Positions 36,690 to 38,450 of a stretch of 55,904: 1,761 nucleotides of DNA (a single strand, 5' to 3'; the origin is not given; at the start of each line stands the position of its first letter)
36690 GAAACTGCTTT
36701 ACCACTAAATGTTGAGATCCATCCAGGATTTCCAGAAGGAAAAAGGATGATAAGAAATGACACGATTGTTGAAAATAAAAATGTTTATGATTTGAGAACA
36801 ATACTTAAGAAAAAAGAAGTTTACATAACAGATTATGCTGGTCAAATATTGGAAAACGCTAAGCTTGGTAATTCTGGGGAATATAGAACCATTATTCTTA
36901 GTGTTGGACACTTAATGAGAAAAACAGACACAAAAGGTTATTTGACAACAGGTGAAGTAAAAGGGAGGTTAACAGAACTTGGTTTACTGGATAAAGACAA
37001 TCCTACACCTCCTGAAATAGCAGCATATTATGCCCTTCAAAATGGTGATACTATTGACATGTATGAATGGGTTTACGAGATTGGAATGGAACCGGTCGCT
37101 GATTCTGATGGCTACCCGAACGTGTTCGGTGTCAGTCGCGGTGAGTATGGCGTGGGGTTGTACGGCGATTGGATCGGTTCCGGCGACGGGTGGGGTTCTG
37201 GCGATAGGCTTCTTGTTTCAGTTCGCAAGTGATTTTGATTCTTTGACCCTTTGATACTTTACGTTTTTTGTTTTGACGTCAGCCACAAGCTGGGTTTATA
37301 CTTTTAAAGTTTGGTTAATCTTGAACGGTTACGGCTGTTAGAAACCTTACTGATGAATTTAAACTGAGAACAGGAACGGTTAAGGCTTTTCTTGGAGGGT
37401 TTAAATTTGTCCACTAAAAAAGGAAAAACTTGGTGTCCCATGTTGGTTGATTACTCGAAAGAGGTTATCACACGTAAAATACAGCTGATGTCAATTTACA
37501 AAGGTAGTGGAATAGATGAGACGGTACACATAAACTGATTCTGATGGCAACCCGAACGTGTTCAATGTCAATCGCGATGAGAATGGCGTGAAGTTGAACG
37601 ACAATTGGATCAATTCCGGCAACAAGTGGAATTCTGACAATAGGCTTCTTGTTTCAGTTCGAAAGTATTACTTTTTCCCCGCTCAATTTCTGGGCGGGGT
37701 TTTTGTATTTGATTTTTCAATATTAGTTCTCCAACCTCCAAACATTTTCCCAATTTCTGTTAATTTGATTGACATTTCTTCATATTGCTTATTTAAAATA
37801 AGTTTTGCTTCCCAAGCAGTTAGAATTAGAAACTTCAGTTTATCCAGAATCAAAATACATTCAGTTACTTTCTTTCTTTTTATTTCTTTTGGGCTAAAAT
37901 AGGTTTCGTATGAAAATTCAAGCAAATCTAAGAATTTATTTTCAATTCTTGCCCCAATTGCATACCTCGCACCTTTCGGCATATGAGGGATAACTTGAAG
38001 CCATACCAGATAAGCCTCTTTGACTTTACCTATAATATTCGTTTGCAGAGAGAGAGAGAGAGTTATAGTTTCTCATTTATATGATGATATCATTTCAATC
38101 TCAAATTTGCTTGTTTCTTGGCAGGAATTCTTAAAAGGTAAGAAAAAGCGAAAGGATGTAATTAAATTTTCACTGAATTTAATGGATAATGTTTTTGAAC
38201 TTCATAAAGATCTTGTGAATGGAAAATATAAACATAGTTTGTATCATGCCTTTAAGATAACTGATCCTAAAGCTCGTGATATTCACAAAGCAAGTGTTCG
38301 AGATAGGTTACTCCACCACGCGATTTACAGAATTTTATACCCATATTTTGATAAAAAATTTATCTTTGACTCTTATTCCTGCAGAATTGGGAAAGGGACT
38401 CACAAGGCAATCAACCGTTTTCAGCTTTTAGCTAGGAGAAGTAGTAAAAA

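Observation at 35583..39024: Complete diversity-generating retroelement: VR/TR pair with exclusively adenine-specific differences, plus RT and Avd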

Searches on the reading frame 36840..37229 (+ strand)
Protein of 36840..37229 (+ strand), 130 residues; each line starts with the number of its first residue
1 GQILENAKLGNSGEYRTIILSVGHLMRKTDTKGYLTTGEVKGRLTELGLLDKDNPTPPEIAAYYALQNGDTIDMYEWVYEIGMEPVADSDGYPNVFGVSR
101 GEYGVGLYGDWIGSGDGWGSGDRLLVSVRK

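Call 89: predict_structure(alignment_id=A3)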
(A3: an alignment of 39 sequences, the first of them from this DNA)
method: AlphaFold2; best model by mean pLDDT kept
length: 130 residues; sequences in the alignment: 39
mean_pLDDT: 89.4   pTM: 0.81
mean pLDDT of the five models: 89.4, 87.8, 87.8, 87.4, 87.2
residues with pLDDT >= 90: 73; 70-90: 56; 50-70: 1; < 50: 0
segments of 3 or more residues with pLDDT < 50: none
pLDDT, mean of each block of 10 residues (from residue 1): 85 87 93 92 94 89 89 89 91 91 89 82 91
secondary structure, 60 per line:
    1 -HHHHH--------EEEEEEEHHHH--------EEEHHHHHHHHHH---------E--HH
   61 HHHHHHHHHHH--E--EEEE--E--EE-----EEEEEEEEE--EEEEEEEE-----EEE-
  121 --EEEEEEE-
elements in order: H2-6 E15-21 H22-25 E34-36 H37-46 H59-71 E77-80 E93-101 E104-111 E117-119 E123-129

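Call 92: fold_search(model_id=the predicted structure, library=pdb)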
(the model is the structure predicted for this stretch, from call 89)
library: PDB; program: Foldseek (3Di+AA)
matches with E <= 10: 317; with E <= 0.001: 0
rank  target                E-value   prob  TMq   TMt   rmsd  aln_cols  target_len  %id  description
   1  3gpr_B                1.1e-01  0.57  0.42  0.43   6.7       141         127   11  Crystal structure of rhodocetin (released 2009-12-15)
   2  8oks_B                2.2e-01  0.51  0.42  0.47   8.7       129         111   11  Crystal structure of Bdellovibrio bacteriovorus Bd2740 C-terminal domain (released 2023-10-25)
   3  8oks_A                4.2e-01  0.30  0.39  0.44   9.0       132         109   11  Crystal structure of Bdellovibrio bacteriovorus Bd2740 C-terminal domain (released 2023-10-25)
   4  1sb2_B                4.4e-01  0.33  0.42  0.44   7.0       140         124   10  High resolution Structure determination of rhodocetin (released 2005-02-01)
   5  8h02                  5.7e-01  0.06  0.13  0.17  10.2        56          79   16  Crystal structure of Synechococcus elongatus PCC 7942 RNA polymerase SI3-tail (released 2023-04-19)
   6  8gbk_D                6.4e-01  0.12  0.21  0.27  10.3        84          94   14  Dri1 hemoprotein variant H79A-R90A with a zinc-mirror heme site (released 2024-04-24)
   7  1jg1                  7.3e-01  0.09  0.22  0.15  10.0       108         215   10  Crystal Structure of L-isoaspartyl (D-aspartyl) O-methyltransferase with S-ADENOSYL-L-HOMOCYSTEINE (released 2001-11-16)
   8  3wbr_A                1.2e+00  0.20  0.45  0.45   8.1       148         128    6  Crystal structure of carbohydrate recognition domain of Blood Dendritic Cell Antigen-2 (BDCA2) lectin (crystal form-3) (released 2013-12-25)
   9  3bnw_A                1.2e+00  0.04  0.19  0.16  12.5        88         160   18  Crystal structure of riboflavin kinase from Trypanosoma brucei (released 2008-01-08)
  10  8fs6_G                1.3e+00  0.06  0.24  0.13  12.6       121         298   15  Structure of S. cerevisiae Rad24-RFC loading the 9-1-1 clamp onto a 10-nt gapped DNA in step 4 (partially closed 9-1-1 (released 2023-06-14)
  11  4l9g_A                1.3e+00  0.06  0.21  0.13  13.3       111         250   13  Structure of PpsR N-Q-PAS1 from Rb. sphaeroides (released 2014-02-12)
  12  5thp_E                1.4e+00  0.14  0.39  0.41   7.3       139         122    9  Rhodocetin in complex with the integrin alpha2-A domain (released 2017-08-02)
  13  5w6p_A                1.6e+00  0.06  0.16  0.04  11.1        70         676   16  Crystal structure of Bacteriophage CBA120 tailspike protein 2 enzymatically active domain (TSP2dN, orf211) (released 2018-10-24)
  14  5b1r                  1.7e+00  0.15  0.41  0.45   7.0       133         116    8  Crystal structure of mouse CD72a CTLD (released 2016-10-19)
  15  3wbp_A                1.7e+00  0.13  0.42  0.43   8.5       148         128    9  Crystal structure of carbohydrate recognition domain of Blood Dendritic Cell Antigen-2 (BDCA2) lectin (crystal form-1) (released 2013-12-25)
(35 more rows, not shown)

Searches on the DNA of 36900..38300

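Call 30: search_rna_families(source=window, start=36900, end=38300, threshold=evalue, max_evalue=5)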
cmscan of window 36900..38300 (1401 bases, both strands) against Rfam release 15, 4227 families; matches with E-value up to 5: 3.
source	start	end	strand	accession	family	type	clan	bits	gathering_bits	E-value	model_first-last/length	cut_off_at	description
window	37632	37707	+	RF02846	Ref84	Gene; antisense;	-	24.3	52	2.2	1-87/87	no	Enterococcus sRNA 84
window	37659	37708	+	RF02837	anti-hemB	Gene; sRNA;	-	18.3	49.5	0.23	1-81/81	no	Burkholderia RNA 7 (anti-hemB)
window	37739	37806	+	RF02701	PsrR1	Gene; sRNA;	-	17.9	42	2.3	1-79/79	no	Photosynthesis regulatory RNA1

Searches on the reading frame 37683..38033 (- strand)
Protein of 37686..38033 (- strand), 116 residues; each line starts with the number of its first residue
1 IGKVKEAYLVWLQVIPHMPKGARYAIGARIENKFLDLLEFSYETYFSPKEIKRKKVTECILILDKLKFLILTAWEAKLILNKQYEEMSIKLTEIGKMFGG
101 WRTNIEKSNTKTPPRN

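Call 5: search_protein_families(library=pfam, proteins=[window:37683-37982:-], max_evalue=0.01)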
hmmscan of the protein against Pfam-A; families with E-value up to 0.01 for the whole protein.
window:37683-37982:- (99 aa): 1 family
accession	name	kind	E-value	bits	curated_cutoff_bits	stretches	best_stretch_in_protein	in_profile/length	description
PF22296.2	bAvd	-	1.5e-10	42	40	1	1-86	21-105/107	bAvd-like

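Call 6: search_protein_families(library=ncbifam, proteins=[window:37683-37982:-], max_evalue=0.01)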
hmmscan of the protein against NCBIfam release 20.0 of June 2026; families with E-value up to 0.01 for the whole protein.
window:37683-37982:- (99 aa): 1 family
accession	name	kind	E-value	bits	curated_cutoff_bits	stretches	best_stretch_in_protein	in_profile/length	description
NF033474.1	DivGenRetAVD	equivalog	2.1e-14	53.7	80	1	1-85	21-103/104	diversity-generating retroelement protein Avd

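Call 65: search_protein_families(library=pfam, proteins=[window:37686-38033:-, window:37686-37982:-], max_evalue=0.01)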
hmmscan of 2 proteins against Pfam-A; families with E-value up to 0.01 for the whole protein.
window:37686-38033:- (116 aa): 1 family
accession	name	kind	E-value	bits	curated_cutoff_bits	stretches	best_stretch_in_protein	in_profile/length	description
PF22296.2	bAvd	-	4.5e-12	46.8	40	1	12-103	15-105/107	bAvd-like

window:37686-37982:- (99 aa): 1 family
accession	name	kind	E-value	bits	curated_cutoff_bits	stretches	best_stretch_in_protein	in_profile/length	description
PF22296.2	bAvd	-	1.5e-10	42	40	1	1-86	21-105/107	bAvd-like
